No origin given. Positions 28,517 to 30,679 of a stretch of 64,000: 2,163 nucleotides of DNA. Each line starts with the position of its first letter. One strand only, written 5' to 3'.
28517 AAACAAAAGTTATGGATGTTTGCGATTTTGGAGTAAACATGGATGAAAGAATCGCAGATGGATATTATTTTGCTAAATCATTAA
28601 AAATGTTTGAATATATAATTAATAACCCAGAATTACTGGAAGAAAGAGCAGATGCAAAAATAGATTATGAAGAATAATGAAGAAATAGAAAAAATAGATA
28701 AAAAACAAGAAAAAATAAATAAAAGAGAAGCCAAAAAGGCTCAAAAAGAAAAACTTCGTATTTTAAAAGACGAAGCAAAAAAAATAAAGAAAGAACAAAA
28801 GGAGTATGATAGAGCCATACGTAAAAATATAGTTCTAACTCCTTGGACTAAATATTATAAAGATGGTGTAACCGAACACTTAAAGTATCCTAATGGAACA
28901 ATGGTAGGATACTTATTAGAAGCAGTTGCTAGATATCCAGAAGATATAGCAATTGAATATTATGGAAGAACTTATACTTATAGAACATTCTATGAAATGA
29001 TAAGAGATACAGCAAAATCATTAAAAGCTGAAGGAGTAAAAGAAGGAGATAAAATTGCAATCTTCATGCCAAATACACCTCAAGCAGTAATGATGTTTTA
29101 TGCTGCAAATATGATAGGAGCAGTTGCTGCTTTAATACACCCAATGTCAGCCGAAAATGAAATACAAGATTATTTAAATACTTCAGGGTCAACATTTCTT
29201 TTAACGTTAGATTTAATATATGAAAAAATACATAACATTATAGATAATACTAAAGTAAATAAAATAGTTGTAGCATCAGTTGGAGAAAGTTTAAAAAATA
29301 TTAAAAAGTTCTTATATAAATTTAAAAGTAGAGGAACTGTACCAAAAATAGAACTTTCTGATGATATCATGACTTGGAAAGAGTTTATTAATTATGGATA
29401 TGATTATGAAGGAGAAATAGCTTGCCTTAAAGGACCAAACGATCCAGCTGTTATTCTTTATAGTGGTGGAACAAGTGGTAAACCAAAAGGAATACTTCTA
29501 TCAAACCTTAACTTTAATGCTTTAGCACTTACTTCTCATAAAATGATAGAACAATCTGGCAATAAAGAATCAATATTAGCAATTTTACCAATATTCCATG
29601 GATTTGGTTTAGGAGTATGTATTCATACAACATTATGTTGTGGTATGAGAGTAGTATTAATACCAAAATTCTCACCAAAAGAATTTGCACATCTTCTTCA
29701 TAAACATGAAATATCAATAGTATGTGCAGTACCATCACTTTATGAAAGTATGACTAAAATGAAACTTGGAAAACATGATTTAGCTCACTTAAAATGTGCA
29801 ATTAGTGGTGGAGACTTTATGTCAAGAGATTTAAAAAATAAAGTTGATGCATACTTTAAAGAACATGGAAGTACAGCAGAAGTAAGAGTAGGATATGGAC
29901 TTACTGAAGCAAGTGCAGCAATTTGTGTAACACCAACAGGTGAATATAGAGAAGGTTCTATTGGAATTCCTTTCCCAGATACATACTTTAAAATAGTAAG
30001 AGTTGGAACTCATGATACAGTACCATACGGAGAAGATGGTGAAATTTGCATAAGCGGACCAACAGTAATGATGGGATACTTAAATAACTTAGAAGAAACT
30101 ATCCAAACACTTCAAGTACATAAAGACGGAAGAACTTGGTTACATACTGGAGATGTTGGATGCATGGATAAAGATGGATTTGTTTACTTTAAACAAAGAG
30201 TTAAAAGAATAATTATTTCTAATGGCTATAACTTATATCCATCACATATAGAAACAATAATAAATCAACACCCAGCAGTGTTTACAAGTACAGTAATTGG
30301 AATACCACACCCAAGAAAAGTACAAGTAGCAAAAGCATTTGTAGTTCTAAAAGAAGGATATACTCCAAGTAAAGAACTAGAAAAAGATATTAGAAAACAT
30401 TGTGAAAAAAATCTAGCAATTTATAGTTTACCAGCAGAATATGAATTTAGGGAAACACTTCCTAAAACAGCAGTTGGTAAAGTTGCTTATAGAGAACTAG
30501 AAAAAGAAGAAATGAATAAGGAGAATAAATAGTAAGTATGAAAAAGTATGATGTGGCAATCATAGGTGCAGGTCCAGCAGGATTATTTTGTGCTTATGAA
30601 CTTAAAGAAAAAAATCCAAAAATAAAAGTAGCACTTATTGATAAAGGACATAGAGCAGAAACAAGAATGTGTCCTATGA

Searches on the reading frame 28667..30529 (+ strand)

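Call 62: search_protein_families(library=ncbifam, proteins=[window:28667-30529:+], max_evalue=0.00001)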
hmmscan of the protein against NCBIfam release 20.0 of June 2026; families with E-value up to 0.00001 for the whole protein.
window:28667-30529:+ (621 aa): 106 families (the best 25 are shown)
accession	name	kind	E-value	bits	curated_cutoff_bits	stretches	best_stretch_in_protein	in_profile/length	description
NF004114.0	PRK05605.1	equivalog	5.6e-116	388.1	766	1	58-618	15-572/575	long-chain-fatty-acid--CoA ligase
NF005220.0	PRK06710.1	equivalog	1e-108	363.9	1116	1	58-619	5-557/563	long-chain-fatty-acid--CoA ligase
NF006181.0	PRK08314.1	subfamily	5.2e-106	355.1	705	1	58-620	5-559/563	long-chain-fatty-acid--CoA ligase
NF004837.0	PRK06187.1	subfamily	1.3e-101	340.5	476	1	82-618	13-525/531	long-chain-fatty-acid--CoA ligase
NF005463.0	PRK07059.1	subfamily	2.4e-90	303.6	869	1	59-614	4-555/557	long-chain-fatty-acid--CoA ligase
NF004822.0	PRK06178.1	equivalog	3.5e-88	296.6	782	1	59-614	17-566/571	acyl-CoA synthetase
NF004229.0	PRK05677.1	subfamily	2e-86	290.7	879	1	60-619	6-559/563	long-chain-fatty-acid--CoA ligase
NF006523.0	PRK08974.1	equivalog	8.3e-81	271.8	884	1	59-620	4-558/561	long-chain-fatty-acid--CoA ligase FadD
NF005714.0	PRK07529.1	subfamily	1.6e-79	267.9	632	1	101-618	62-579/640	acyl-CoA synthetase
NF006442.0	PRK08751.1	equivalog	1.2e-78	264.9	1023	1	58-613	5-556/560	long-chain fatty acid--CoA ligase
NF005307.0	PRK06839.1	equivalog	1.4e-75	254.8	748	1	81-613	5-491/496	o-succinylbenzoate--CoA ligase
NF002966.0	PRK03640.1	equivalog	3.6e-73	246.8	556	2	260-615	143-480/483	o-succinylbenzoate--CoA ligase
NF005801.1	PRK07656.1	equivalog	2.2e-72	244.3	657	1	83-611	7-499/500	FadD3 family acyl-CoA ligase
NF005702.0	PRK07514.1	subfamily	2.8e-71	240.4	558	2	255-611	154-496/506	malonyl-CoA synthase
NF009139.0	PRK12492.1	equivalog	1e-69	235.5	1018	1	87-612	34-559/562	long-chain-fatty-acid--CoA ligase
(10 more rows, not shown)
